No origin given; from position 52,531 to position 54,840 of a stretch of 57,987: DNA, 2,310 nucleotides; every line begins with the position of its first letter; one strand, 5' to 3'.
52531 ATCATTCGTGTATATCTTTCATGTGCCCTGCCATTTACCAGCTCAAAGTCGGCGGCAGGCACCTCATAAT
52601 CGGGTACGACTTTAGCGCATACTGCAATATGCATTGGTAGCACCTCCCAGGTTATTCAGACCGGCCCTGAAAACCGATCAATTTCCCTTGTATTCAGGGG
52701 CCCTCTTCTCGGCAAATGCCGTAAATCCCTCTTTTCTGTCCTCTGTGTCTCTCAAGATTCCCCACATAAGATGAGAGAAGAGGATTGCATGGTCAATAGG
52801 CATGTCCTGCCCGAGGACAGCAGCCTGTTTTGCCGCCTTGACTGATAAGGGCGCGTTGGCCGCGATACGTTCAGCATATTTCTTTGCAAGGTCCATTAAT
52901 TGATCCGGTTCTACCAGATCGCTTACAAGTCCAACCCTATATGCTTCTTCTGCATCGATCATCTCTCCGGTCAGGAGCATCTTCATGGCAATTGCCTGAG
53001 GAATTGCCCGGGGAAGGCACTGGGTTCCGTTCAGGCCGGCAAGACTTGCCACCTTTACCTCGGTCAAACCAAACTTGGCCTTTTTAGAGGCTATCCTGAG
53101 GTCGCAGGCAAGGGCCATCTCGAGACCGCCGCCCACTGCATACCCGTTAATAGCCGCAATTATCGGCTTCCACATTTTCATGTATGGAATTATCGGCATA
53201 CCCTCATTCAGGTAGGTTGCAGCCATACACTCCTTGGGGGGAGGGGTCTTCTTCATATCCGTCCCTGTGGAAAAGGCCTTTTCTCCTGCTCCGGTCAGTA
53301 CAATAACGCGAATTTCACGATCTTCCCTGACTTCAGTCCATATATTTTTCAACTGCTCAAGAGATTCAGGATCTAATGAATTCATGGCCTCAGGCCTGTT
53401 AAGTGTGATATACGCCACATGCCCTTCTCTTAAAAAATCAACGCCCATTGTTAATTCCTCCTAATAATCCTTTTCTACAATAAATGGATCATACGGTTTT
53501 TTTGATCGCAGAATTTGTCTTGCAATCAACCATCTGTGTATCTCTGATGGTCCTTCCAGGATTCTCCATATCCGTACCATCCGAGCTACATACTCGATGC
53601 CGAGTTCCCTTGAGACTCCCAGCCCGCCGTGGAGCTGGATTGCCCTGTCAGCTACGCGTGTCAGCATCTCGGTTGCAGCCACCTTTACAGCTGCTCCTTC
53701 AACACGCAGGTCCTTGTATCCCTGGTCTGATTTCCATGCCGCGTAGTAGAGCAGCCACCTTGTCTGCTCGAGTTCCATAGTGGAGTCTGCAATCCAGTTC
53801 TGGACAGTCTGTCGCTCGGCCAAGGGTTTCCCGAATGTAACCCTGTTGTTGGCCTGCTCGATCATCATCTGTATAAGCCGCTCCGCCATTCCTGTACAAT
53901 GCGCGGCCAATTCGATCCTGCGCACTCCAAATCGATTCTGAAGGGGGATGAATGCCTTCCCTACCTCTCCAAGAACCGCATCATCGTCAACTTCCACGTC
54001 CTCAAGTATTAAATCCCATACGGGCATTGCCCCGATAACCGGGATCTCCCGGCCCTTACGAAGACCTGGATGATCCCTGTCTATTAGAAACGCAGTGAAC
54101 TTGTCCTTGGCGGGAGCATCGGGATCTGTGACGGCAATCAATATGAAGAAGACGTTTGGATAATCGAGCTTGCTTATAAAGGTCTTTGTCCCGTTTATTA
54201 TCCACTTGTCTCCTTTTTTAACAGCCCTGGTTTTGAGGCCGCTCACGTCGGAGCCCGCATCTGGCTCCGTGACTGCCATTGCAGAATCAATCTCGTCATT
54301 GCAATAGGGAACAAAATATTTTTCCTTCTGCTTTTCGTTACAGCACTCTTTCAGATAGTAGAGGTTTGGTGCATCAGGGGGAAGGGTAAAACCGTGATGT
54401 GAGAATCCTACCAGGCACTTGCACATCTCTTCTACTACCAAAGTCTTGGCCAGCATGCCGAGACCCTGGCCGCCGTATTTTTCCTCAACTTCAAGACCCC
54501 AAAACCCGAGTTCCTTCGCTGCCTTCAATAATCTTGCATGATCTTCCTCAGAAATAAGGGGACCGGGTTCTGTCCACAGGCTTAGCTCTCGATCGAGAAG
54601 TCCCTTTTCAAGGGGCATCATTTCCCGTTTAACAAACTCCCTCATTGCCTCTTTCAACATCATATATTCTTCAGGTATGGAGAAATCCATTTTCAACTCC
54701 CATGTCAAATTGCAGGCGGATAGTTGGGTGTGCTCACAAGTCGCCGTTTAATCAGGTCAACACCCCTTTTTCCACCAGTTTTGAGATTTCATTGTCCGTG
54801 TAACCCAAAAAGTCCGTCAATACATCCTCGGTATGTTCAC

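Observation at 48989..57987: bbs-type (substituted-succinyl-CoA beta-oxidation) operon with its own EtfAB and a membrane FeS oxidoreductase; substrate unknown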

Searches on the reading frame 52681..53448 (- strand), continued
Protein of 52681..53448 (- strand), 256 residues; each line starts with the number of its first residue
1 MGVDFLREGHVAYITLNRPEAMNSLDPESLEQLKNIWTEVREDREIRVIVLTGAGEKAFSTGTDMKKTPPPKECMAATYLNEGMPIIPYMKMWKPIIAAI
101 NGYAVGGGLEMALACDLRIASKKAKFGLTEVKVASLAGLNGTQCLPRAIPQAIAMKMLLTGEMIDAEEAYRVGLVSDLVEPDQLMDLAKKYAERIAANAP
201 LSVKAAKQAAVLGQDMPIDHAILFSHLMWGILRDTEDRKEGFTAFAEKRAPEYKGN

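Call 69: search_protein_families(library=ncbifam, proteins=[L007:3491-6079:-, L001:622-1074:+, L001:1111-2277:+, L001:2314-3066:+], max_evalue=1e-20)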
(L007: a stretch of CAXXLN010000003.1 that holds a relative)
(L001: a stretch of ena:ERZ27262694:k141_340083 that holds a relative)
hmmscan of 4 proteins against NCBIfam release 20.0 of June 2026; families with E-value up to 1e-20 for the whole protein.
L007:3491-6079:- (862 aa): 8 families
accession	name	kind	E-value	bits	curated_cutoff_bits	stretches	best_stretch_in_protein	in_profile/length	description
NF048011.1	SfplDhtHpsGDes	equivalog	4.2e-102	342.9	1000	1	34-849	5-820/821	(2S)-3-sulfopropanediol dehydratase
TIGR01774.1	PFL2-3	subfamily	9e-102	341.7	678.2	1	64-847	16-783/786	formate C-acetyltransferase/glycerol dehydratase family glycyl radical enzyme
NF043068.1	glycl_HYPD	equivalog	1.1e-95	321.3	1100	1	64-850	14-784/784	trans-4-hydroxy-L-proline dehydratase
NF048009.1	SfplDhtHpfGKleb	equivalog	1.5e-94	317.7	1000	1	60-850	34-824/824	(2S)-3-sulfopropanediol dehydratase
TIGR04394.1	choline_CutC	equivalog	1.1e-86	292.1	1050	1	60-846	11-784/789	choline trimethylamine-lyase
NF033718.1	indole_decarb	equivalog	3e-78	263.9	1100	2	149-652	163-646/868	indoleacetate decarboxylase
NF007437.0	PRK09983.1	equivalog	2e-65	221.3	1109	1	66-848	17-763/765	formate C-acetyltransferase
NF033715.1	glycyl_HPDL_Lrg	equivalog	1.4e-64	218.3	1150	1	156-849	182-900/901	4-hydroxyphenylacetate decarboxylase large subunit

L001:622-1074:+ (151 aa): 1 family
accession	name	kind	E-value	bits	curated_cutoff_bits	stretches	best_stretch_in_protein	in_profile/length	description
NF053627.1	BnzsclthlBbsAGT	equivalog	6.2e-85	282.4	250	1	9-148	5-144/145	benzoylsuccinyl-CoA thiolase subunit BbsA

L001:1111-2277:+ (389 aa): 17 families
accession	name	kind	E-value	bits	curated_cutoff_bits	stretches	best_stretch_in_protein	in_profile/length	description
NF053628.1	BnzsclthlBbsBGT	equivalog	3.3e-243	806.4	750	1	1-389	1-389/389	benzoylsuccinyl-CoA thiolase subunit BbsB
NF006102.0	PRK08256.1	subfamily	9.8e-85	285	436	1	4-371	2-382/394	lipid-transfer protein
NF004720.0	PRK06064.1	subfamily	1.2e-84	284.3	420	1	5-370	2-375/389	thiolase domain-containing protein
NF053570.1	AcCoTHIOL_METTL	equivalog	3.3e-70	236.9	600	1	5-371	2-372/385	acetyl-CoA acetyltransferase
NF009228.0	PRK12578.1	subfamily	7.9e-70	235.4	485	1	4-370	2-375/387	thiolase domain-containing protein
NF004810.0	PRK06157.1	equivalog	2e-61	208.3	403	1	3-370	5-383/400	acetyl-CoA acetyltransferase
NF004715.0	PRK06059.1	equivalog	2.8e-60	204.4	424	1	4-370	3-388/399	lipid-transfer protein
NF005704.0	PRK07516.1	subfamily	5.2e-54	183.7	412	1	6-359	3-365/389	thiolase domain-containing protein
NF004811.0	PRK06158.1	subfamily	4.7e-52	177.2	421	1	8-375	11-373/384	acetyl-CoA acetyltransferase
NF004982.0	PRK06365.1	equivalog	1.7e-51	175.7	695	1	2-234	13-251/430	thiolase domain-containing protein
NF006180.0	PRK08313.1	subfamily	5.9e-45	153.8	514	1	5-371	4-373/389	thiolase domain-containing protein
NF006010.0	PRK08142.1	subfamily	2.2e-44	151.8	462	1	124-382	122-383/388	thiolase domain-containing protein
NF005892.0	PRK07855.1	subfamily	6.9e-44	150.3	469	1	3-372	4-382/390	lipid-transfer protein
NF004721.0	PRK06065.1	equivalog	2.4e-39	135.3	455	1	2-357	7-368/393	thiolase domain-containing protein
NF004722.0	PRK06066.1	equivalog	4.3e-33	114.8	516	1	144-352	147-356/385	thiolase domain-containing protein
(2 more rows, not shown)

L001:2314-3066:+ (251 aa): 133 families (the best 25 are shown)
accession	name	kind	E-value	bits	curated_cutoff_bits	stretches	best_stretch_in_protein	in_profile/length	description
TIGR01830.1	3oxo_ACP_reduc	equivalog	1.1e-54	185.7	297.75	1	9-242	1-237/239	3-oxoacyl-[acyl-carrier-protein] reductase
NF009466.0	PRK12826.1-2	subfamily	5.6e-53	179.9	222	1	6-244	3-245/248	3-oxoacyl-ACP reductase FabG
NF004197.0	PRK05653.1-1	equivalog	1e-52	179.2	332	1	5-243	6-246/249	3-oxoacyl-ACP reductase FabG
NF004791.0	PRK06138.1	equivalog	1.7e-51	175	312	1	4-245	3-251/252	SDR family oxidoreductase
NF004198.0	PRK05653.1-3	equivalog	2.9e-51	174.3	296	1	4-244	5-247/248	3-oxoacyl-ACP reductase FabG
TIGR01829.1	AcAcCoA_reduct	subfamily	2.2e-50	171.6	302.1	1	7-243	1-240/242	acetoacetyl-CoA reductase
NF009468.0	PRK12826.1-4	equivalog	3.2e-50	171.2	318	1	4-244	5-248/256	SDR family oxidoreductase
NF009464.0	PRK12824.1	subfamily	6.1e-50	170.2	269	1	6-243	2-242/245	3-oxoacyl-ACP reductase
NF004199.0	PRK05653.1-4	equivalog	2.7e-47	161.4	301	1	4-242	3-244/247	3-oxoacyl-ACP reductase FabG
NF004778.0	PRK06124.1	equivalog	3.7e-47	160.9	303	1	2-244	7-253/256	SDR family oxidoreductase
NF047923.1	pyridox_DH_SDR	equivalog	1.1e-46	159.4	325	1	5-243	2-240/243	pyridoxal 4-dehydrogenase, SDR-type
NF004202.0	PRK05653.2-2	equivalog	1.9e-45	155.5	333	1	4-245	5-249/259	3-oxoacyl-ACP reductase FabG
NF004200.0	PRK05653.1-5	equivalog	3.9e-45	154.3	273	1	7-242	3-240/242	3-oxoacyl-ACP reductase FabG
NF006070.0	PRK08213.1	subfamily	6.5e-45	153.7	279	1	2-245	8-258/259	gluconate 5-dehydrogenase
NF005681.0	PRK07478.1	subfamily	3.5e-44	151.1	267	1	3-246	3-252/254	SDR family oxidoreductase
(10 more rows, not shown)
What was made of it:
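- On bbs operon (benzylsuccinate beta-oxidation, BbsABCDEFGH): NCBIfam equivalogs: BbsA 282 against 250, BbsB 806 against 750 (call 69).
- NCBIfam equivalogs are passed: BbsA 282 against a cut-off of 250, BbsB 806 against 750 (call 69). BbsA and BbsB pass equivalog cut-offs built for the benzoylsuccinyl-CoA thiolase (call 69).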

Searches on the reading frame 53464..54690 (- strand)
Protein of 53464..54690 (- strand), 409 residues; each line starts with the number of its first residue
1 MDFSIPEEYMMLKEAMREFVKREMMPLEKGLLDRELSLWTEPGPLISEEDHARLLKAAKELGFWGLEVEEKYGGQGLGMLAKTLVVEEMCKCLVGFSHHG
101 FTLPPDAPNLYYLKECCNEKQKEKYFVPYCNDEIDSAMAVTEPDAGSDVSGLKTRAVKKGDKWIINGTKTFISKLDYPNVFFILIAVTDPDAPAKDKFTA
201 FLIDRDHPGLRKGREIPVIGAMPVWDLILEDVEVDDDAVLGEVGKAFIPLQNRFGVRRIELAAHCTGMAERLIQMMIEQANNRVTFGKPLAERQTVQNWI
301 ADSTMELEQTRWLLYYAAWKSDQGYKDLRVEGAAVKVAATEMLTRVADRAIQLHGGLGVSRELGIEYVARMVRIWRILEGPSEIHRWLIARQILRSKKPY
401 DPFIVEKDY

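Call 5: search_protein_families(library=pfam, proteins=[window:53464-54690:-])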
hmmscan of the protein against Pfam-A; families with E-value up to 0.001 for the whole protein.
window:53464-54690:- (409 aa): 4 families
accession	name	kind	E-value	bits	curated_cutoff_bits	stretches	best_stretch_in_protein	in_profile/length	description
PF00441.29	Acyl-CoA_dh_1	-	3.8e-35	121.7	22.4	1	251-394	8-150/150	Acyl-CoA dehydrogenase, C-terminal domain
PF02770.24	Acyl-CoA_dh_M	-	3.6e-18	66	33.3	1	137-230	1-95/97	Acyl-CoA dehydrogenase, middle domain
PF02771.21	Acyl-CoA_dh_N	-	6.1e-16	59.2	22.9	1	7-131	2-111/113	Acyl-CoA dehydrogenase, N-terminal domain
PF08028.16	Acyl-CoA_dh_2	-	4.3e-14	53.4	22.7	1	261-370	3-121/134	Acyl-CoA dehydrogenase, C-terminal domain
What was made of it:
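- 53461..54690 (-): bbsG, an FAD acyl-CoA dehydrogenase (409 aa). Three ACAD Pfam domains (call 5).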

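Call 6: search_protein_families(library=ncbifam, proteins=[window:53464-54690:-])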
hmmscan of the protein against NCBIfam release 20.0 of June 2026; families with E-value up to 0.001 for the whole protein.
window:53464-54690:- (409 aa): 20 families
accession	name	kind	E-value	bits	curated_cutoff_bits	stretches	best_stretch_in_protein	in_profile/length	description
NF042972.1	AcrlCoAredClosAcrC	equivalog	1.1e-65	221.7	640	1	1-395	1-378/378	acryloyl-CoA reductase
NF045552.1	GlutCoADH_Des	equivalog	3.4e-58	197.7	470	1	1-397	1-383/387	glutaryl-CoA dehydrogenase Acd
NF058590.1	AcCoDHFadEBacil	equivalog_domain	6e-58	196.8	600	1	6-395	22-412/586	acyl-CoA dehydrogenase FadE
NF008997.0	PRK12341.1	equivalog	1.5e-55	188.8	537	1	1-396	1-379/382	acyl-CoA dehydrogenase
NF042439.1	SulpropCoADesulf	equivalog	6.5e-51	173.2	600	1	55-399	30-376/379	3-sulfinopropanoyl-CoA desulfinase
NF053553.1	prodigi_MBC_PigA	equivalog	7.2e-50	170.2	500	1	53-393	40-379/381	prodigiosin MBC biosynthesis dehydrogenase PigA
NF045652.1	ProlPCPDhRedW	equivalog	9e-49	166.2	650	1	48-393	30-373/376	L-prolyl-[peptidyl-carrier protein] dehydrogenase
NF043006.1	CyhCrbnylCoADH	equivalog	5.8e-46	157.2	650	1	60-395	46-377/380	cyclohexane-1-carbonyl-CoA dehydrogenase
NF002885.1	PRK03354.1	equivalog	3.3e-41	141.6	540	1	49-396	37-376/378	crotonobetainyl-CoA dehydrogenase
TIGR03207.1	cyc_hxne_CoA_dh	equivalog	1.4e-35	122.8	575.35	1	53-392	36-370/372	cyclohexanecarboxyl-CoA dehydrogenase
TIGR03203.1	pimD_small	equivalog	2.2e-24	86.3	652.7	1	59-374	47-358/378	pimeloyl-CoA dehydrogenase small subunit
NF052270.1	Staph_DH_FadE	equivalog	5.9e-22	78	600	1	117-393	121-393/400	acyl-CoA dehydrogenase FadE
TIGR03204.1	pimC_large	equivalog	2.8e-21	75.9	623.85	1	68-346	59-338/395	pimeloyl-CoA dehydrogenase large subunit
NF007000.1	PRK09463.1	subfamily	3.9e-15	55.2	600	1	54-361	78-400/726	acyl-CoA dehydrogenase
NF050027.1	acylCoADhIpdE2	equivalog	2.9e-13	50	450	1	259-384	182-302/311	acyl-CoA dehydrogenase IpdE2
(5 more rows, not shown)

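Call 71: search_solved_structures(query=window:53464-54690:-, max_evalue=1e-40)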
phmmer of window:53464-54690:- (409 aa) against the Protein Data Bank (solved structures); distinct sequences matched with E-value up to 1e-40: 35.
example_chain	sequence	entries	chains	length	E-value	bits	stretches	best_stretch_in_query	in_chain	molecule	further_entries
1ukw_A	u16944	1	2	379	1.1e-52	182.9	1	1-395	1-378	acyl-CoA dehydrogenase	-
1udy_A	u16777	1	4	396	1.7e-52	182.2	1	52-394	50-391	Acyl-CoA dehydrogenase, medium-chain specific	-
3mdd_A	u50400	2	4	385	1.8e-52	182.2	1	52-394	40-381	MEDIUM CHAIN ACYL-COA DEHYDROGENASE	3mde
4p13_A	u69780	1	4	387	3.4e-51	178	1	53-394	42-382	Medium-chain specific acyl-CoA dehydrogenase, mitochondrial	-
1ege_A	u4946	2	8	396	1.3e-50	176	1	53-394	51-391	MEDIUM CHAIN ACYL-COA DEHYDROGENASE | Acyl-CoA dehydrogenase, medium-chain specific, mitochondrial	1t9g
2a1t_A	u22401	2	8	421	1.6e-50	175.7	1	53-394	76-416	Acyl-CoA dehydrogenase, medium-chain specific, mitochondrial precursor | Medium-chain specific acyl-CoA dehydrogenase, mitochondrial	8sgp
8i4p_A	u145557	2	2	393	3.7e-50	174.5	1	57-396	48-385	Acyl-CoA dehydrogenase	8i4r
7w0j_A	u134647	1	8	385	7.8e-50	173.5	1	57-395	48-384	Acyl-CoA dehydrogenase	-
1egc_A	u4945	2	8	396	9.1e-50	173.3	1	53-394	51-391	MEDIUM CHAIN ACYL-COA DEHYDROGENASE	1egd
1jqi_A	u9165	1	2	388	4e-49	171.1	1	4-397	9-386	short chain acyl-CoA dehydrogenase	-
5ol2_C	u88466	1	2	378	4.6e-49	170.9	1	7-394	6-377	Acyl-CoA dehydrogenase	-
2vig_A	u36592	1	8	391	3e-48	168.3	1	4-398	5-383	SHORT-CHAIN SPECIFIC ACYL-COA DEHYDROGENASE,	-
3pfd_A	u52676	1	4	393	3.1e-48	168.2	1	3-395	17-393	Acyl-CoA dehydrogenase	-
7y0a_A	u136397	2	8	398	5.4e-48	167.4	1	4-398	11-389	Short-chain specific acyl-CoA dehydrogenase, mitochondrial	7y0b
8sgs_A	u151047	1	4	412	1.1e-47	166.4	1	4-397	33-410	Short-chain specific acyl-CoA dehydrogenase, mitochondrial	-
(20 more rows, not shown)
